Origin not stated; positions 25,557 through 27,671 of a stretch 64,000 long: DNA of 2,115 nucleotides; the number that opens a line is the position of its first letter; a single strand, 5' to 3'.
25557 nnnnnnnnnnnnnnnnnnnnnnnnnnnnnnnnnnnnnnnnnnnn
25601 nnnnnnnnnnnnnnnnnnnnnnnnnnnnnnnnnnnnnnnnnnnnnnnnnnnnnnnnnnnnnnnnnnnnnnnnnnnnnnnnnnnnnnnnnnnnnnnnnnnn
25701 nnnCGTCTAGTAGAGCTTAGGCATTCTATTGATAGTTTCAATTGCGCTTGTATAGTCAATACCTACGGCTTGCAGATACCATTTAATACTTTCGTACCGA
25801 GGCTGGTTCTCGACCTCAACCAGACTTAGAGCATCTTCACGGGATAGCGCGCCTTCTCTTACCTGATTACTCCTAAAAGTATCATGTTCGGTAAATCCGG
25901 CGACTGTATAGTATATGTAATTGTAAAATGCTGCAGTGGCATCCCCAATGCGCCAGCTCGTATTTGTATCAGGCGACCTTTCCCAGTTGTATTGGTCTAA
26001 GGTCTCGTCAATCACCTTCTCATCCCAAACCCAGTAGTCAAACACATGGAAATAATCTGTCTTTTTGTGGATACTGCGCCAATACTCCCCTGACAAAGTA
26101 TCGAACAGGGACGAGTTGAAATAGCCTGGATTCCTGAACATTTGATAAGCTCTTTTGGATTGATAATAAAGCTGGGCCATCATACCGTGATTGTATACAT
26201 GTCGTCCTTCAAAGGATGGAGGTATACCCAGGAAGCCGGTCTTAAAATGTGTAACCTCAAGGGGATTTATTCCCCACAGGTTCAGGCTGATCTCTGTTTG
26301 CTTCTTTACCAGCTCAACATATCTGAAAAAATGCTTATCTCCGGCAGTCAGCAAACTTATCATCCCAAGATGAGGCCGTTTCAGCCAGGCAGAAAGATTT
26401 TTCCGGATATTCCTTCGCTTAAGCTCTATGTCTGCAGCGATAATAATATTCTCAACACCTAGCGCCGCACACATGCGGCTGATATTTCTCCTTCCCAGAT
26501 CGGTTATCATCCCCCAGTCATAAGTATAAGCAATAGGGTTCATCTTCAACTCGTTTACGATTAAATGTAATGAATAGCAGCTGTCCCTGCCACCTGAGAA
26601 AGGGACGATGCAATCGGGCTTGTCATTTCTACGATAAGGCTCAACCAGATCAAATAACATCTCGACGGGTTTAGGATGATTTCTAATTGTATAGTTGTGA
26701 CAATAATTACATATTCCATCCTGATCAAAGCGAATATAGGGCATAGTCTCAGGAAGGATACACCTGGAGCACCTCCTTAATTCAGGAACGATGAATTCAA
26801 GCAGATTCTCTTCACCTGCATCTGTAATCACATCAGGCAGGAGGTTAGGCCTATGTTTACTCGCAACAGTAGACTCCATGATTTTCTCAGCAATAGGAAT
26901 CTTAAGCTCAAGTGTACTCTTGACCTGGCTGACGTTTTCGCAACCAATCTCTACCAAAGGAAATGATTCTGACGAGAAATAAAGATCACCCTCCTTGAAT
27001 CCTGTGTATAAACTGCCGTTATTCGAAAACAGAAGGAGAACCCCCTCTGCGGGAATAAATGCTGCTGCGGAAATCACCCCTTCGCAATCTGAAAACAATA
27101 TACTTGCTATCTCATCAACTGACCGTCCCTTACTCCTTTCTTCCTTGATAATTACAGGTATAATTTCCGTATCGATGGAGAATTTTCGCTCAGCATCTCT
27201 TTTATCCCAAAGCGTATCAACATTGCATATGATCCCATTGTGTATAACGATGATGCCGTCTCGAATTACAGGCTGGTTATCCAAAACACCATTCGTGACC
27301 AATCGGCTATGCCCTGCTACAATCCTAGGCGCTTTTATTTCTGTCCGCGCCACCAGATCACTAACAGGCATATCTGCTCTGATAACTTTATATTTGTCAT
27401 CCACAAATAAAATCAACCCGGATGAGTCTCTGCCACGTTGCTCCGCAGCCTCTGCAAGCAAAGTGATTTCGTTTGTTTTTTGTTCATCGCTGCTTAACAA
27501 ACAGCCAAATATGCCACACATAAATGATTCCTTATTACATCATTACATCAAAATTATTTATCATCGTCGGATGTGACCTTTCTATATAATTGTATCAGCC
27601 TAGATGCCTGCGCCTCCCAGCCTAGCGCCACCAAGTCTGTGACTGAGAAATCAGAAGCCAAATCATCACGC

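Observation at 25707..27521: WbpG/WbuX/PseA-type PP-loop sugar amidotransferase fused to its own class-II glutaminase domain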

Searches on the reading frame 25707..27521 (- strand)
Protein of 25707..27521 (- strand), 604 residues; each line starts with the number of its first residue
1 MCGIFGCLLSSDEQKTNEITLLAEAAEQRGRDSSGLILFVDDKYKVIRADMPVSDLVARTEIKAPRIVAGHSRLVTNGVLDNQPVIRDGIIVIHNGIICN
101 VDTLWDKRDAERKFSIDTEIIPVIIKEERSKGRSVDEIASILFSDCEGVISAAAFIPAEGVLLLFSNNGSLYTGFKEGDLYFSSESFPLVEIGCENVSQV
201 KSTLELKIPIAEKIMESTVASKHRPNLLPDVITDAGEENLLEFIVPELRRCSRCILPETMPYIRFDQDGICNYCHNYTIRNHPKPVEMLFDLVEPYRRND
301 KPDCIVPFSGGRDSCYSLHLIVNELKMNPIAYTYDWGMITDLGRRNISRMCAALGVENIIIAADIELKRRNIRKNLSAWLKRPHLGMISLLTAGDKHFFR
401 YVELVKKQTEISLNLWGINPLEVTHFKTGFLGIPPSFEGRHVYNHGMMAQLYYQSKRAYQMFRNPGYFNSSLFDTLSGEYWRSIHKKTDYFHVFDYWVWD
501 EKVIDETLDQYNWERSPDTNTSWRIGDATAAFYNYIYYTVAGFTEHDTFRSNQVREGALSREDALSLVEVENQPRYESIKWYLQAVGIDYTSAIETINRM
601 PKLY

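Call 3: search_protein_families(library=pfam, proteins=[window:25707-27521:-], max_evalue=1)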
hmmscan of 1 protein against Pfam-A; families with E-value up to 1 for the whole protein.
window:25707-27521:- (604 aa): 2 families
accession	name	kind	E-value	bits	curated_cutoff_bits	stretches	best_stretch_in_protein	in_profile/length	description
PF13537.11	GATase_7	-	2.9e-05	24.5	25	1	80-187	11-119/123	Glutamine amidotransferase domain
PF13522.11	GATase_6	-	0.00024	21.6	27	1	65-185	10-130/130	Glutamine amidotransferase domain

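Call 4: search_protein_families(library=ncbifam, proteins=[window:25707-27521:-], max_evalue=1)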
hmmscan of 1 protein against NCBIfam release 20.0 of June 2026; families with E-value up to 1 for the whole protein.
window:25707-27521:- (604 aa): 10 families
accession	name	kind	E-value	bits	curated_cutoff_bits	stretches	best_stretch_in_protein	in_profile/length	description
TIGR03573.1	WbuX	subfamily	4.2e-38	131.6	203.2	1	250-588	3-334/344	N-acetyl sugar amidotransferase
NF001484.0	PRK00331.1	subfamily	8.4e-16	57.5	381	1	1-193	1-202/601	isomerizing glutamine--fructose-6-phosphate transaminase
TIGR01135.1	glmS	equivalog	1.4e-14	53.6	418.05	1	2-196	1-204/607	glutamine--fructose-6-phosphate transaminase (isomerizing)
TIGR01134.1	purF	equivalog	2e-10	40.7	350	1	2-203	1-212/432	amidophosphoribosyltransferase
TIGR01536.1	asn_synth_AEB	equivalog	2.2e-06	26.9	267.1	1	2-193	1-170/517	asparagine synthase (glutamine-hydrolyzing)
NF006351.0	PRK08576.1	equivalog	0.0018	17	290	1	300-367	234-297/436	hypothetical protein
TIGR00268.2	TIGR00268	equivalog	0.011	15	150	1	303-376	15-88/259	ATP-dependent sacrificial sulfur transferase LarE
NF038212.1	argG_rel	exception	0.031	13.1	425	1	304-376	17-87/381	argininosuccinate synthase-related protein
TIGR02432.1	lysidine_TilS_N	equivalog_domain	0.055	13.4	93.6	1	305-377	3-80/189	tRNA lysidine(34) synthetase TilS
NF006949.0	PRK09431.1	equivalog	0.13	10.8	499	0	1-37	1-39/554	asparagine synthase B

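Call 8: find_homologous_proteins(query=window:25707-27521:-, max_evalue=0.00001)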
Query window:25707-27521:- (604 aa): 7391 proteins with E <= 0.00001 among 8000 candidates; the best 120 are listed.
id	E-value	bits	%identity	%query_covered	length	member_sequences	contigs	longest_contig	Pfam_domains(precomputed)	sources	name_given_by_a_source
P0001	0.0e+0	1409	100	100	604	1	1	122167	PF13537.12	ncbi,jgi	-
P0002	0.0e+0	1406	100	100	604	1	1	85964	PF13537.12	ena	-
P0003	0.0e+0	1064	74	100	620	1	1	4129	PF13522.12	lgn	-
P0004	0.0e+0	1064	73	100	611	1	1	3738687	PF13522.12,PF13537.12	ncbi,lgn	ncbi:MAG: glucosamine 6-phosphate synthetase [Candidatus Electrothrix sp. YB6]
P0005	0.0e+0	1055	72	100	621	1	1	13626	PF13522.12,PF13537.12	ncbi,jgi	-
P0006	0.0e+0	1052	74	100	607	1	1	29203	PF13522.12,PF13537.12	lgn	-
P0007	0.0e+0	1051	72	100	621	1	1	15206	PF13522.12,PF13537.12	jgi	-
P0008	0.0e+0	1031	72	100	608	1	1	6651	PF13522.12,PF13537.12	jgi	jgi:glutamine---fructose-6-phosphate transaminase (isomerizing)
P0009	0.0e+0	1027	71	100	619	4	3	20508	PF13522.12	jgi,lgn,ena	-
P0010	0.0e+0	1019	71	100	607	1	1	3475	PF13522.12,PF13537.12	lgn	-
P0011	0.0e+0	1019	70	100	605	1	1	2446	PF13522.12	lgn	-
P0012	0.0e+0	1018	72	100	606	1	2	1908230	PF13522.12,PF13537.12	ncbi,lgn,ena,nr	ncbi:MAG: glucosamine 6-phosphate synthetase [Pseudomonadales bacterium]|nr:glucosamine 6-phosphate 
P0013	1.1e-297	1006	69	100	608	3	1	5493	PF13522.12,PF13537.12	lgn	-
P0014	8.5e-296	1000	70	100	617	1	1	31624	PF13522.12,PF13537.12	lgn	-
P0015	1.1e-292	990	68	100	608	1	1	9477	PF13522.12,PF13537.12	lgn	-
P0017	5.6e-290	981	69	100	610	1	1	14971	PF13522.12,PF13537.12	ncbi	-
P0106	3.0e-256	870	61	100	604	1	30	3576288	PF13522.12,PF13537.12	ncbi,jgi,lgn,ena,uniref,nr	ncbi:glucosamine 6-phosphate synthetase [Roseovarius nubinhibens]|uniref:Glutamine--fructose-6-phosp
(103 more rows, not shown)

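Call 9: search_solved_structures(query=window:25707-27521:-, max_evalue=1, show_alignments=2)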
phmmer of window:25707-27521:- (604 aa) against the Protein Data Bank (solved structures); distinct sequences matched with E-value up to 1: 7.
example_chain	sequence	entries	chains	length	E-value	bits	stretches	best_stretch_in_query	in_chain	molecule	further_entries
8wex_A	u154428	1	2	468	5.3e-11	44.7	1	263-358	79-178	N-acetyl sugar amidotransferase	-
4amv_A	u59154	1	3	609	3.9e-05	25.3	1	1-240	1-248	GLUCOSAMINE--FRUCTOSE-6-PHOSPHATE AMINOTRANSFERASE [ISOMER IZING]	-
1xff_A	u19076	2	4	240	7.3e-05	24.4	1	2-191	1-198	Glucosamine--fructose-6-phosphate aminotransferase [isomerizing]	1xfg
1jxa_A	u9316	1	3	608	0.00018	23.1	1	2-240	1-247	glucosamine 6-phosphate synthase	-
2j6h_A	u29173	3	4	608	0.00018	23.1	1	2-240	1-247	GLUCOSAMINE-FRUCTOSE-6-PHOSPHATE AMINOTRANSFERASE | GLUCOSAMINE--FRUCTOSE-6-PHOSPHATE AMINOTRANSFERASE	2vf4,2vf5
3ooj_A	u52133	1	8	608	0.00065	21.3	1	24-240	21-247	Glucosamine/fructose-6-phosphate aminotransferase, isomerizing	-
2p1r_A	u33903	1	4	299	0.64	11.4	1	72-158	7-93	Lipid kinase yegS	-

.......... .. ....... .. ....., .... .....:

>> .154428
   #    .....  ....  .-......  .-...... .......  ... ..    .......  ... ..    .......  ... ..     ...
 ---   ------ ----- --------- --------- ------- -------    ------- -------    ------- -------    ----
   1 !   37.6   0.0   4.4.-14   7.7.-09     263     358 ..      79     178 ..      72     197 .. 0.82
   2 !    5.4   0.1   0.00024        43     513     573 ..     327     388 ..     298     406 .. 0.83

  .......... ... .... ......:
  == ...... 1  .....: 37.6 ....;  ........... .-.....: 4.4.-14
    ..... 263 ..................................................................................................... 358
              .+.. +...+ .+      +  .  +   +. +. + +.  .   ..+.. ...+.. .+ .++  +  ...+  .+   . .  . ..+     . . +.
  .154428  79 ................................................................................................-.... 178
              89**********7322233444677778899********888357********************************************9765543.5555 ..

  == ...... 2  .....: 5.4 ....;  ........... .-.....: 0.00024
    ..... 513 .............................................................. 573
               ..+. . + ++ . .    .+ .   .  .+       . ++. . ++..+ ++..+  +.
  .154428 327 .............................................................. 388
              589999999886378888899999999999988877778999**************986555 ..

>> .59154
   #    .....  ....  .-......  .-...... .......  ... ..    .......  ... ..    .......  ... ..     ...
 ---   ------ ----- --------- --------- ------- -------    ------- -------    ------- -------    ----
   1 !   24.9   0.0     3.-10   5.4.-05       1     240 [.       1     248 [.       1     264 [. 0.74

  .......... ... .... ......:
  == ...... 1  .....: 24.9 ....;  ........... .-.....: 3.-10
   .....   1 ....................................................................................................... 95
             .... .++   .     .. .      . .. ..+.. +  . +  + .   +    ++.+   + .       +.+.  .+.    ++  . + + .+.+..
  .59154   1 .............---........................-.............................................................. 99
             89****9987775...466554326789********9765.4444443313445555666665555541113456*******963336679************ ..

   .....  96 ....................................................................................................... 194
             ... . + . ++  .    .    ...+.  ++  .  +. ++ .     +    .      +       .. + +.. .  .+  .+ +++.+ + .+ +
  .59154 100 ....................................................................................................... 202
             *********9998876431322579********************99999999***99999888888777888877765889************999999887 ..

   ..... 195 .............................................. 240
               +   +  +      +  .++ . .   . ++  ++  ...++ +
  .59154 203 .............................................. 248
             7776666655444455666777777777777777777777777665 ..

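Call 16: find_encoding_contigs(protein=P0001, flank=10000, max_places=3)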
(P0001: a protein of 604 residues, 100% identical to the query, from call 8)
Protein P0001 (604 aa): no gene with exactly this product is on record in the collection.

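Call 18: find_encoding_contigs(protein=P0004, flank=10000, max_places=2)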
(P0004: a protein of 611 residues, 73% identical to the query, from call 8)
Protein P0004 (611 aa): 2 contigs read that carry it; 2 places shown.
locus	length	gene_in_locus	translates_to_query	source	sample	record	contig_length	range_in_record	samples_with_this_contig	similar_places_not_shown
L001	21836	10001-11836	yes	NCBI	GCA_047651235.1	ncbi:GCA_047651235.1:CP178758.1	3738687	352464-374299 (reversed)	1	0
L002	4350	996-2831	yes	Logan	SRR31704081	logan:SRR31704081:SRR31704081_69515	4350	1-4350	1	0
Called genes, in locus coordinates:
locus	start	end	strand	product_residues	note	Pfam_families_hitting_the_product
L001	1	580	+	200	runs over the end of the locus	PF01609:DDE_Tnp_1, PF13586:DDE_Tnp_1_2 (weak)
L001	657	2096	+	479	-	PF01943:Polysacc_synt, PF13440:Polysacc_synt_3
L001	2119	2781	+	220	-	PF13489:Methyltransf_23 (weak)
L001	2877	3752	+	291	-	PF13469:Sulfotransfer_3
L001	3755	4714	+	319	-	PF13480:Acetyltransf_6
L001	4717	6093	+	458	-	PF23019:DUF7033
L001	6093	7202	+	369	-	-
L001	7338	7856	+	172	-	-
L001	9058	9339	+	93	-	-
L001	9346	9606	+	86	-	-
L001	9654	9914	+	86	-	-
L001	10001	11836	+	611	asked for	PF13522:GATase_6 (faint), PF13537:GATase_7 (weak)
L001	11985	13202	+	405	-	PF13439:Glyco_transf_4 (weak), PF13579:Glyco_trans_4_4 (weak), PF00534:Glycos_transf_1, PF13692:Glyco_trans_1_4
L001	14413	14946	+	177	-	-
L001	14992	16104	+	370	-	PF13439:Glyco_transf_4, PF13579:Glyco_trans_4_4 (weak), PF00534:Glycos_transf_1, PF13692:Glyco_trans_1_4, PF13524:Glyco_trans_1_2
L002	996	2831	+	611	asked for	PF13522:GATase_6 (faint), PF13537:GATase_7 (weak)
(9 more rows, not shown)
